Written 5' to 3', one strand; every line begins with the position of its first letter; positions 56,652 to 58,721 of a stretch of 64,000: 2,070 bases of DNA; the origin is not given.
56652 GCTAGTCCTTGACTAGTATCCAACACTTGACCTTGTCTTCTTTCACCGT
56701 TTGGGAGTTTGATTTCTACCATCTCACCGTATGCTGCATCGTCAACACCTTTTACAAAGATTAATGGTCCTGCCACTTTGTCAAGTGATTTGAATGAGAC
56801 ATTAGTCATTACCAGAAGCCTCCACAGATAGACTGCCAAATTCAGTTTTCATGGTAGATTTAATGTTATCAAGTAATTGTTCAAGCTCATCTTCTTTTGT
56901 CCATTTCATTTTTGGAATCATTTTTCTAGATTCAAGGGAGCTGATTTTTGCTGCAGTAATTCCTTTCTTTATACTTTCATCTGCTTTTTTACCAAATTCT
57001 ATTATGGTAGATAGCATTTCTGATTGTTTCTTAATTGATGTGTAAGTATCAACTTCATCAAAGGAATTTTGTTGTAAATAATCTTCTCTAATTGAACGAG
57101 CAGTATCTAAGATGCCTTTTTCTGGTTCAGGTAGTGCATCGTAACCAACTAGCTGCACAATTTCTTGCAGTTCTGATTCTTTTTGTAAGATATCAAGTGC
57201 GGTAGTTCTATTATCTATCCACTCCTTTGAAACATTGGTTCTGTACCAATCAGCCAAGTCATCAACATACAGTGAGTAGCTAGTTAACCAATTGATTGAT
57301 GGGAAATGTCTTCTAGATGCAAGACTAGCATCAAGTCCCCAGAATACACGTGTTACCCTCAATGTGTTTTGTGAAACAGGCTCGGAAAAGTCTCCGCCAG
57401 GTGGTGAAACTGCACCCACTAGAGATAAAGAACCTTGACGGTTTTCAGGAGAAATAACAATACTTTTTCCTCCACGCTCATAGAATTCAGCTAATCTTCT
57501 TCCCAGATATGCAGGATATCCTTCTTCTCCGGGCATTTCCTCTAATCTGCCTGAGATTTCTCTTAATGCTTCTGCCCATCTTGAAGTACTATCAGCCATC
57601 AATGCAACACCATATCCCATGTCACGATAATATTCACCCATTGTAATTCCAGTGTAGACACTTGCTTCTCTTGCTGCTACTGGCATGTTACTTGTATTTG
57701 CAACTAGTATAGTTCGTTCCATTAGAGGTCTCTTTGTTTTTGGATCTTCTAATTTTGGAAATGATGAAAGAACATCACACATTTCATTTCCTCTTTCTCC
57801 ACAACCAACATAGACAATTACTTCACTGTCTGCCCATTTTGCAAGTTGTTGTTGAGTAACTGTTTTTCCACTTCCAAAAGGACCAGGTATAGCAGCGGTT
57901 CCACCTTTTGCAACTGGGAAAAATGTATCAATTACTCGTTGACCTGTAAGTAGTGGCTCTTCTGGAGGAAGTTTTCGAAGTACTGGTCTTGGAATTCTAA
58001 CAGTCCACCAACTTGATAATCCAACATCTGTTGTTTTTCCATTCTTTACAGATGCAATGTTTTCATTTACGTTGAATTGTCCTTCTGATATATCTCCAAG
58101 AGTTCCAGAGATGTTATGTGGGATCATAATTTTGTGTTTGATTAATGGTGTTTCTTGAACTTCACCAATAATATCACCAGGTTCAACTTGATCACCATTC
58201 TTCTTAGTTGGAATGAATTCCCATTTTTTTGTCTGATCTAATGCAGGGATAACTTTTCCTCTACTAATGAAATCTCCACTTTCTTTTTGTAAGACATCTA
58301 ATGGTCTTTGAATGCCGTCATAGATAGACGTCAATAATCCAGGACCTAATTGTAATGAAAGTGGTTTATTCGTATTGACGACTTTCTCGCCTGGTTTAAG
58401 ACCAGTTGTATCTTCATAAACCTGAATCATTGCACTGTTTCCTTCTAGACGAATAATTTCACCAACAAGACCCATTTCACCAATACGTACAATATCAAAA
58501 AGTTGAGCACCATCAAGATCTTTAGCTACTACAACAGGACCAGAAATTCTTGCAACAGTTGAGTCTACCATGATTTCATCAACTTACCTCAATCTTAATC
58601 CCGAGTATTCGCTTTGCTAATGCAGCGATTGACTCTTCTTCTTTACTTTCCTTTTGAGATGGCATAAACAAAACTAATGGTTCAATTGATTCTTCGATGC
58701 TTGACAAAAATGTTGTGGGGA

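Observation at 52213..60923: Second, Thermoplasma-like ATPase operon inserted directly behind the native one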

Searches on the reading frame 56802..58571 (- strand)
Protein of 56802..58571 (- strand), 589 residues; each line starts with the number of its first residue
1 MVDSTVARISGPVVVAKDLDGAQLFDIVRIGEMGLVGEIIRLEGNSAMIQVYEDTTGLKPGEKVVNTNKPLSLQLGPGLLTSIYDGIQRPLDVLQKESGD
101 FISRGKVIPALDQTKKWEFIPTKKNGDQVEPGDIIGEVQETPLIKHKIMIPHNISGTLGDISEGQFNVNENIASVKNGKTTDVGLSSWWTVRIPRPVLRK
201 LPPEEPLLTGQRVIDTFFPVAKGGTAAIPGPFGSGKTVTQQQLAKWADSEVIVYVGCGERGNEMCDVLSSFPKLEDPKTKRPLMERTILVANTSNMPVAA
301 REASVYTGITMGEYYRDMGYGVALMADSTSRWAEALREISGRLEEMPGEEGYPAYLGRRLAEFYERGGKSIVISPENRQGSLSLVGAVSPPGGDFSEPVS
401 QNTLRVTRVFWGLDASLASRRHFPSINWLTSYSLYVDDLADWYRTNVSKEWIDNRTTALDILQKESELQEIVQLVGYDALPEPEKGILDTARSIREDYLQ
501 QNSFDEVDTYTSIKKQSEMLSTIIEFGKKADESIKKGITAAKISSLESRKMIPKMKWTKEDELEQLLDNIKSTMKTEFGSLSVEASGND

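Call 3: search_protein_families(library=pfam, proteins=[window:56802-58571:-], max_evalue=0.01)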
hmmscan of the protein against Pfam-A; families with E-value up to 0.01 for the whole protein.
window:56802-58571:- (589 aa): 4 families
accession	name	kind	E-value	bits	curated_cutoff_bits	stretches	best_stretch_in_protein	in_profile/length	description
PF00006.31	ATP-synt_ab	-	1.4e-70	237.7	29.5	1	210-433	1-213/213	ATP synthase alpha/beta family, nucleotide-binding domain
PF16886.11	ATP-synt_ab_Xtn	-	4e-27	94.2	25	1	108-192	1-88/88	ATPsynthase alpha/beta subunit barrel-sandwich domain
PF22919.1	ATP-synt_VA_C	-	1e-25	90.1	24.7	1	441-540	2-97/101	C-terminal domain of V and A type ATP synthase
PF02874.29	ATP-synt_ab_N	-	5.5e-15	56.1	20.9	1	6-68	1-69/69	ATP synthase alpha/beta family, beta-barrel domain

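Call 11: find_homologous_proteins(query=window:56802-58571:-, max_evalue=1e-30)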
Query window:56802-58571:- (589 aa): 8000 proteins with E <= 1e-30 among 8000 candidates; the best 120 are listed.
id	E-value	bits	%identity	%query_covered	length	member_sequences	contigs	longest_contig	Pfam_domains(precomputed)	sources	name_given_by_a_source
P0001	0.0e+0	1304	99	100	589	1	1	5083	PF16886.12,PF02874.30,PF00006.32,PF22919.2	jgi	-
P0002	0.0e+0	1303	99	100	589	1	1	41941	PF16886.12,PF02874.30,PF00006.32,PF22919.2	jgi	jgi:V/A-type H+-transporting ATPase subunit A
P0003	0.0e+0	1260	94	100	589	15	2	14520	PF16886.12,PF02874.30,PF00006.32,PF22919.2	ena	-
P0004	0.0e+0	1260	94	100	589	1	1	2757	PF16886.12,PF02874.30,PF00006.32,PF22919.2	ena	-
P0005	0.0e+0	1257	94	100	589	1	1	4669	PF16886.12,PF02874.30,PF00006.32,PF22919.2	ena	-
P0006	0.0e+0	1255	94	100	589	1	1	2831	PF16886.12,PF02874.30,PF00006.32,PF22919.2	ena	-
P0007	0.0e+0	1211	91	99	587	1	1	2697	PF16886.12,PF02874.30,PF00006.32,PF22919.2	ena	-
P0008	0.0e+0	1209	91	99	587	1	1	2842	PF16886.12,PF02874.30,PF00006.32,PF22919.2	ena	-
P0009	0.0e+0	1204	91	97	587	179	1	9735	PF16886.12,PF02874.30,PF00006.32,PF22919.2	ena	-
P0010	0.0e+0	1199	90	99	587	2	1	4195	PF16886.12,PF02874.30,PF00006.32,PF22919.2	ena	-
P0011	0.0e+0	1199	90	99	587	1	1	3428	PF16886.12,PF02874.30,PF00006.32,PF22919.2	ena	-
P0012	0.0e+0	1195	90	99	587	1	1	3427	PF16886.12,PF02874.30,PF00006.32,PF22919.2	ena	-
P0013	0.0e+0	1185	89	99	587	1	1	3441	PF16886.12,PF02874.30,PF00006.32,PF22919.2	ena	-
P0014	0.0e+0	1184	89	99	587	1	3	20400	PF16886.12,PF02874.30,PF00006.32,PF22919.2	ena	-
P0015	0.0e+0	1184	89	99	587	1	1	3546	PF16886.12,PF02874.30,PF00006.32,PF22919.2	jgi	jgi:V/A-type H+-transporting ATPase subunit A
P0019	0.0e+0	1182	89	99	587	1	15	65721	PF16886.12,PF02874.30,PF00006.32,PF22919.2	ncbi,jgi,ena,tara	jgi:V/A-type H+-transporting ATPase subunit A|tara:strand:+ start:749 stop:2512 length:1764 start_co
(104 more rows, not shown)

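Call 17: find_related_loci(query=window:56802-58571:-, collection=genome_contigs, flank=10000)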
Query window:56802-58571:- (589 aa) in genome_contigs; peptide patterns used: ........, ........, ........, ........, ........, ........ (x = any residue, [..] = any of these).
320 stretches matched a pattern; 270 encode a relative of the query (tblastn E <= 1e-3); the best 80 are kept; 80 distinct loci.
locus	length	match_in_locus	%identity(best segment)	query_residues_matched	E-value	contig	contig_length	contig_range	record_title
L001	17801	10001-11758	91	1-586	0e+0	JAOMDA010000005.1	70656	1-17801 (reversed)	Candidatus Nitrosopelagicus sp. isolate AH-558-D10 AH-558-D10_NODE_5, whole genome shotgun sequence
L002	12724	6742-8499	91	1-586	0e+0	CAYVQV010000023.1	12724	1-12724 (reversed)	MAG TPA_asm: uncultured Candidatus Nitrosopelagicus sp. isolate binchicken_co46_296 genome assembly, contig: NODE_9509_l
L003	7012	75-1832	86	1-586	0e+0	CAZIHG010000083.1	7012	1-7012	MAG TPA_asm: uncultured Candidatus Nitrosopelagicus sp. isolate SRP092796_co4_160 genome assembly, contig: k141_2065775,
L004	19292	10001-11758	85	1-586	0e+0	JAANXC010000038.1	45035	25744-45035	MAG: Thaumarchaeota archaeon isolate SuakinDeep_MAG47_3 MAG473_38, whole genome shotgun sequence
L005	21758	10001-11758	84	1-586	0e+0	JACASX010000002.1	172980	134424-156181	Marine Group I thaumarchaeote strain F20 AC-665-F20_C102, whole genome shotgun sequence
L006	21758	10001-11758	84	1-586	0e+0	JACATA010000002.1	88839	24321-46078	Marine Group I thaumarchaeote strain D17 40, whole genome shotgun sequence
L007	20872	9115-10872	84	1-586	0e+0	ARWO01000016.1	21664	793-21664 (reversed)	Thaumarchaeota archaeon SCGC AAA007-O23 Thaum_contig_15_0.16_C, whole genome shotgun sequence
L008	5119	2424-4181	84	1-586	0e+0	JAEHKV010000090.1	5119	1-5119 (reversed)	MAG: Nitrosopumilales archaeon isolate NPMR_NP_theta_1 NPMRTH1C00091, whole genome shotgun sequence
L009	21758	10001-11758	84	1-586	0e+0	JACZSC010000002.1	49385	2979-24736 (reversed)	MAG: Thaumarchaeota archaeon isolate B10T1B11 B10T1B11_NODE110, whole genome shotgun sequence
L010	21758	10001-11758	83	1-586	0e+0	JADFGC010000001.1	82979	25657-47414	MAG: Thaumarchaeota archaeon isolate B2D1T2 B2D1T2_NODE38, whole genome shotgun sequence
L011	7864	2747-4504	84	1-586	0e+0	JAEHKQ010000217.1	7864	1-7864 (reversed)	MAG: Nitrosopumilales archaeon isolate NPMR_NP_theta_2 NPMRTH2C00218, whole genome shotgun sequence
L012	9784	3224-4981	82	1-586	0e+0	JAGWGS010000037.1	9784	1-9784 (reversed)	MAG: Thaumarchaeota archaeon isolate REEA54 REEA54_37_length_9784_cov_4.471824, whole genome shotgun sequence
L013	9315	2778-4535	82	1-586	0e+0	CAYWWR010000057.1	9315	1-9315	MAG TPA_asm: uncultured Nitrosopumilaceae archaeon isolate binchicken_co50_378 genome assembly, contig: NODE_9561_length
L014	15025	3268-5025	81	1-586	0e+0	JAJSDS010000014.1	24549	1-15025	MAG: Nitrosotalea sp. isolate sed-bin190 NODE_14_length_24549_cov_11.636605, whole genome shotgun sequence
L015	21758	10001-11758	81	1-586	0e+0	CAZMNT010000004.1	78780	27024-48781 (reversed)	MAG TPA_asm: uncultured Nitrosopumilaceae archaeon isolate SRP093762_co1_175 genome assembly, contig: NODE_187_length_78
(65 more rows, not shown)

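Call 28: find_encoding_contigs(protein=P0002, flank=10000, max_places=4)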
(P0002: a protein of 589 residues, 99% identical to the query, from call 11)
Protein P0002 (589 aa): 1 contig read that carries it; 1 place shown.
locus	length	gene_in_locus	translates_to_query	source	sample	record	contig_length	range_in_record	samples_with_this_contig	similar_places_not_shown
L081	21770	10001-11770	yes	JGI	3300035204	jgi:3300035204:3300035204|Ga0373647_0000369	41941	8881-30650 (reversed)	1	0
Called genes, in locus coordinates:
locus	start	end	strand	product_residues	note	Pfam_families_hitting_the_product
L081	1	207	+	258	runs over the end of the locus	PF00581:Rhodanese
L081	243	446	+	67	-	-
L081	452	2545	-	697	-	PF01496:V_ATPase_I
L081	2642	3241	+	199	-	PF01991:vATP-synt_E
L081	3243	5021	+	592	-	PF02874:ATP-synt_ab_N, PF16886:ATP-synt_ab_Xtn, PF00006:ATP-synt_ab, PF22919:ATP-synt_VA_C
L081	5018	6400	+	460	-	PF02874:ATP-synt_ab_N, PF00006:ATP-synt_ab, PF22919:ATP-synt_VA_C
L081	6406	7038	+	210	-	PF01813:ATP-synt_D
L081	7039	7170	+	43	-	-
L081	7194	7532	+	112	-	PF00137:ATP-synt_C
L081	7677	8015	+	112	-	PF00137:ATP-synt_C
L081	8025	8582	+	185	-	PF01991:vATP-synt_E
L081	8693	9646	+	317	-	PF01992:vATP-synt_AC39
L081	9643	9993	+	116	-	PF01990:ATP-synt_F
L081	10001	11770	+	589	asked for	PF02874:ATP-synt_ab_N, PF16886:ATP-synt_ab_Xtn, PF00006:ATP-synt_ab, PF22919:ATP-synt_VA_C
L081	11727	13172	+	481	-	PF02874:ATP-synt_ab_N, PF00006:ATP-synt_ab, PF22919:ATP-synt_VA_C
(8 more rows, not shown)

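Call 35: search_protein_representatives(protein=window:56802-58571:-)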
Query: 589 residues. Proteins with E-value up to 0.001 (for the whole library): 10936; up to 1e-10: 5527; up to 1e-30: 1242. The best 150 are listed.
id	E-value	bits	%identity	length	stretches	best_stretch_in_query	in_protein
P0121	1.3e-237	806.4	61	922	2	235-584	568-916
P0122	5.8e-235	797.6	60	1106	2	230-574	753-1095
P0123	2.7e-234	795.5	63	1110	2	234-574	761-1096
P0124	1.4e-229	779.9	58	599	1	2-583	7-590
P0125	2.3e-217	739.6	60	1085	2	235-580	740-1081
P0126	9.1e-217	737.6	58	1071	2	231-572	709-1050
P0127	6.6e-211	718.2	57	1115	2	235-585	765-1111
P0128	1.6e-210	717.0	53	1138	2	228-585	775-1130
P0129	3.1e-210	716.0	56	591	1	6-581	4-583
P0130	4.2e-209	712.3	56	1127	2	230-580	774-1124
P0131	6.0e-209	711.8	58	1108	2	236-582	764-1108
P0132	1.1e-207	707.6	55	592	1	3-578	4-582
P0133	4.8e-205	698.9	57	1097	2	236-581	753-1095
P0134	9.4e-205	697.9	55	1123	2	236-582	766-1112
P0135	1.4e-202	690.8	56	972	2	235-580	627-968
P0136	2.0e-200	683.6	59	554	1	19-560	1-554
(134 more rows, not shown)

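Call 36: list_cluster_members(proteins=[P0121, P0122, P0123, P0124, P0125, P0126, P0127, P0129, P0132, P0136])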
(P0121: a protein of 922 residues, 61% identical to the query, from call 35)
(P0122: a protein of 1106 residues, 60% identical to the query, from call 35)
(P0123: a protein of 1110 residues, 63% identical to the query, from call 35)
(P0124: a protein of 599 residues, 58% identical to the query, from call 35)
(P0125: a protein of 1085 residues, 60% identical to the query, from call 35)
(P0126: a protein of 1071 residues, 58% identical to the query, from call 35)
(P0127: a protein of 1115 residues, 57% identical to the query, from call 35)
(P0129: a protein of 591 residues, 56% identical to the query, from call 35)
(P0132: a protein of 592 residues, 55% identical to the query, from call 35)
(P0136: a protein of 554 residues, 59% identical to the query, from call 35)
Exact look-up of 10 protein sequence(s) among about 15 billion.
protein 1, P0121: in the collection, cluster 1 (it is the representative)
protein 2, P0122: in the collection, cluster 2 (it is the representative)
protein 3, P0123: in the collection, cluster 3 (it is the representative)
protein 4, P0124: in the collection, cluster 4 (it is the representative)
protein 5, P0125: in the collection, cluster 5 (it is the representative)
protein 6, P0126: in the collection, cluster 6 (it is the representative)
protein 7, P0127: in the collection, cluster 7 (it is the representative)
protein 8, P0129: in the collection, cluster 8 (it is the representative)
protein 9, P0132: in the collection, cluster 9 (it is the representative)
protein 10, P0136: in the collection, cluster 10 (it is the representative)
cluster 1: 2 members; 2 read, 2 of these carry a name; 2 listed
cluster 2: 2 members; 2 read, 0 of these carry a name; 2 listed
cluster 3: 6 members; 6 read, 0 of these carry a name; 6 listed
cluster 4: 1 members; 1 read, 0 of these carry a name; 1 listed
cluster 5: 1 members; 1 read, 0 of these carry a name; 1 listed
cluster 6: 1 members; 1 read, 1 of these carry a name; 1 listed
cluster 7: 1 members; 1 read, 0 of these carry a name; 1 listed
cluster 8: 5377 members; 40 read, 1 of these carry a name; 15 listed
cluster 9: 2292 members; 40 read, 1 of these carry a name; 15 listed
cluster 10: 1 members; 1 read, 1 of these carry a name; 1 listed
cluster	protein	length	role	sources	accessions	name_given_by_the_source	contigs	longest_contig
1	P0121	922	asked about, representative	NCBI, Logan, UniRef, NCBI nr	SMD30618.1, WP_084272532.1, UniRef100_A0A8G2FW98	V-type ATP synthase subunit A [Picrophilus oshimae] | A-type ATP synthase subunit A n=1 Tax=Picrophilus torridus (strain ATCC 700027 / DSM 9790 ...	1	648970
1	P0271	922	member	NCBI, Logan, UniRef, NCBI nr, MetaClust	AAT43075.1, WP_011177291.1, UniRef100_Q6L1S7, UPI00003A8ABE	V-type ATP synthase subunit A [Picrophilus oshimae] | A-type ATP synthase subunit A n=1 Tax=Picrophilus torridus (strain ATCC 700027 / DSM 9790 ... | status=active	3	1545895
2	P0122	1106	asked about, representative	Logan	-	-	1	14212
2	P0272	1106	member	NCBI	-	-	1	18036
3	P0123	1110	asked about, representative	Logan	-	-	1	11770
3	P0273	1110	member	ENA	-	-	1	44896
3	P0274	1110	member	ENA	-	-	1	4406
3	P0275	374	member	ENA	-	-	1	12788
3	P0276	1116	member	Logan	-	-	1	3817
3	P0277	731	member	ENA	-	-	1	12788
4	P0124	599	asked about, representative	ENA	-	-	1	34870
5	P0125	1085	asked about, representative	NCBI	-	-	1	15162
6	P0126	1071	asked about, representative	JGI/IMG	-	V/A-type H+-transporting ATPase subunit A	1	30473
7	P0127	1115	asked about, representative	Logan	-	-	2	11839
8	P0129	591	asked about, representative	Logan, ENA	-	-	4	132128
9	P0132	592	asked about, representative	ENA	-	-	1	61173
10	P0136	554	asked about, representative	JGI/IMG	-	V/A-type H+-transporting ATPase subunit A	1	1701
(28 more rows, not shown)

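Call 37: find_encoding_contigs(protein=P0271, flank=8000, max_places=1)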
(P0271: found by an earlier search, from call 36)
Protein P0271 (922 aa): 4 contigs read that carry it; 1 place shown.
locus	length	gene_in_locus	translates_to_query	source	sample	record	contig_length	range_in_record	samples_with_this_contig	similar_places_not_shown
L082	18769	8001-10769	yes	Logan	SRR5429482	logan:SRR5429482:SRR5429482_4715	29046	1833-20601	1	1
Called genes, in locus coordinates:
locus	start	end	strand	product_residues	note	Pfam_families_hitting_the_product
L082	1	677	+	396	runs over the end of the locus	PF16177:ACAS_N, PF00501:AMP-binding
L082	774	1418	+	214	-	PF13193:AMP-binding_C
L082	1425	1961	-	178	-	PF07680:DoxA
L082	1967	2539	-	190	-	PF04173:DoxD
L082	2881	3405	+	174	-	-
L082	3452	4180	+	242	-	PF00696:AA_kinase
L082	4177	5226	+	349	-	PF01070:FMN_dh (weak)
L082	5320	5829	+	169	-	PF03367:Zn_ribbon_ZPR1 (weak), PF22794:jr-ZPR1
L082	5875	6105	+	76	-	PF00137:ATP-synt_C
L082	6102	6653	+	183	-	PF01991:vATP-synt_E (faint)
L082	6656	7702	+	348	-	PF01992:vATP-synt_AC39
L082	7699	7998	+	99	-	PF01990:ATP-synt_F (weak)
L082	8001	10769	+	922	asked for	PF02874:ATP-synt_ab_N, PF16886:ATP-synt_ab_Xtn, PF14890:Intein_splicing, PF00006:ATP-synt_ab, PF22919:ATP-synt_VA_C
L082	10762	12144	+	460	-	PF02874:ATP-synt_ab_N, PF00006:ATP-synt_ab, PF22919:ATP-synt_VA_C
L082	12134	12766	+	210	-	PF01813:ATP-synt_D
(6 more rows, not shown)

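Call 54: find_encoding_contigs(protein=P0019, flank=10000, max_places=3)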
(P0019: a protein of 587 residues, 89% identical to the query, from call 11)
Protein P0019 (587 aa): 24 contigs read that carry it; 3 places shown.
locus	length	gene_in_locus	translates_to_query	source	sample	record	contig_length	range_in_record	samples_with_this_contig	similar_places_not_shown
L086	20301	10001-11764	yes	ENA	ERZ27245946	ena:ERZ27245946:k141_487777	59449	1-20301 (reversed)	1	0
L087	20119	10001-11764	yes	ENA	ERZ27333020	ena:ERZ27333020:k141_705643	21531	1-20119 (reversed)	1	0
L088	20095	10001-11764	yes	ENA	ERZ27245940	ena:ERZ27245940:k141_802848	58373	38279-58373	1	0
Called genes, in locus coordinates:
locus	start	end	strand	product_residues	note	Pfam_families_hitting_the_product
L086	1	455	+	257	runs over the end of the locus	PF00581:Rhodanese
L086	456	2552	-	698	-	PF01496:V_ATPase_I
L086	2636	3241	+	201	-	PF01991:vATP-synt_E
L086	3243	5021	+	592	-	PF02874:ATP-synt_ab_N, PF16886:ATP-synt_ab_Xtn, PF00006:ATP-synt_ab, PF22919:ATP-synt_VA_C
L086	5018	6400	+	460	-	PF02874:ATP-synt_ab_N, PF00006:ATP-synt_ab, PF22919:ATP-synt_VA_C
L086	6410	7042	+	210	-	PF01813:ATP-synt_D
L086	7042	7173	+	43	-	-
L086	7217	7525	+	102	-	PF00137:ATP-synt_C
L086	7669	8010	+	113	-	PF00137:ATP-synt_C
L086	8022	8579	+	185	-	PF01991:vATP-synt_E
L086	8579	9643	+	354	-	PF01992:vATP-synt_AC39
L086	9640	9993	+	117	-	PF01990:ATP-synt_F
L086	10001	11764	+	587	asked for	PF02874:ATP-synt_ab_N, PF16886:ATP-synt_ab_Xtn, PF00006:ATP-synt_ab, PF22919:ATP-synt_VA_C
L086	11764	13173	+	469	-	PF02874:ATP-synt_ab_N, PF00006:ATP-synt_ab, PF22919:ATP-synt_VA_C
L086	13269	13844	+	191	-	PF01813:ATP-synt_D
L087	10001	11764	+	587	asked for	PF02874:ATP-synt_ab_N, PF16886:ATP-synt_ab_Xtn, PF00006:ATP-synt_ab, PF22919:ATP-synt_VA_C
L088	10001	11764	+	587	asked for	PF02874:ATP-synt_ab_N, PF16886:ATP-synt_ab_Xtn, PF00006:ATP-synt_ab, PF22919:ATP-synt_VA_C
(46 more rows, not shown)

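Call 55: find_encoding_contigs(protein=P0003, flank=10000, max_places=2)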
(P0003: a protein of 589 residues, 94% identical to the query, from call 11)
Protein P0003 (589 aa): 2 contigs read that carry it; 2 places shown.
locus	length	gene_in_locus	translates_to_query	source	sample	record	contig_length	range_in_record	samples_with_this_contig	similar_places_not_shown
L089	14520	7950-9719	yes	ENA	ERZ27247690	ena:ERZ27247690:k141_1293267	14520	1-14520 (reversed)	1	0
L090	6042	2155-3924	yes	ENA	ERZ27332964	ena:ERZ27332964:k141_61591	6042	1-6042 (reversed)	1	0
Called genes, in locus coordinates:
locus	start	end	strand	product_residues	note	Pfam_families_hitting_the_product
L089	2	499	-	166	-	?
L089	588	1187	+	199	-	PF01991:vATP-synt_E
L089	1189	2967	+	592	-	PF02874:ATP-synt_ab_N, PF16886:ATP-synt_ab_Xtn, PF00006:ATP-synt_ab, PF22919:ATP-synt_VA_C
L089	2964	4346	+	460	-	PF02874:ATP-synt_ab_N, PF00006:ATP-synt_ab, PF22919:ATP-synt_VA_C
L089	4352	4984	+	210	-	PF01813:ATP-synt_D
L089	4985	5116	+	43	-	-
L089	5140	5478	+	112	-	PF00137:ATP-synt_C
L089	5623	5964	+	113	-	PF00137:ATP-synt_C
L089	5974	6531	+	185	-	PF01991:vATP-synt_E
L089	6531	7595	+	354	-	PF01992:vATP-synt_AC39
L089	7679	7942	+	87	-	PF01990:ATP-synt_F (weak)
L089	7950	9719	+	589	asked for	PF02874:ATP-synt_ab_N, PF16886:ATP-synt_ab_Xtn, PF00006:ATP-synt_ab, PF22919:ATP-synt_VA_C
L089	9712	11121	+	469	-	PF02874:ATP-synt_ab_N, PF00006:ATP-synt_ab, PF22919:ATP-synt_VA_C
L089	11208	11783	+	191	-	PF01813:ATP-synt_D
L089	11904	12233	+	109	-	-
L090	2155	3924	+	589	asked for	PF02874:ATP-synt_ab_N, PF16886:ATP-synt_ab_Xtn, PF00006:ATP-synt_ab, PF22919:ATP-synt_VA_C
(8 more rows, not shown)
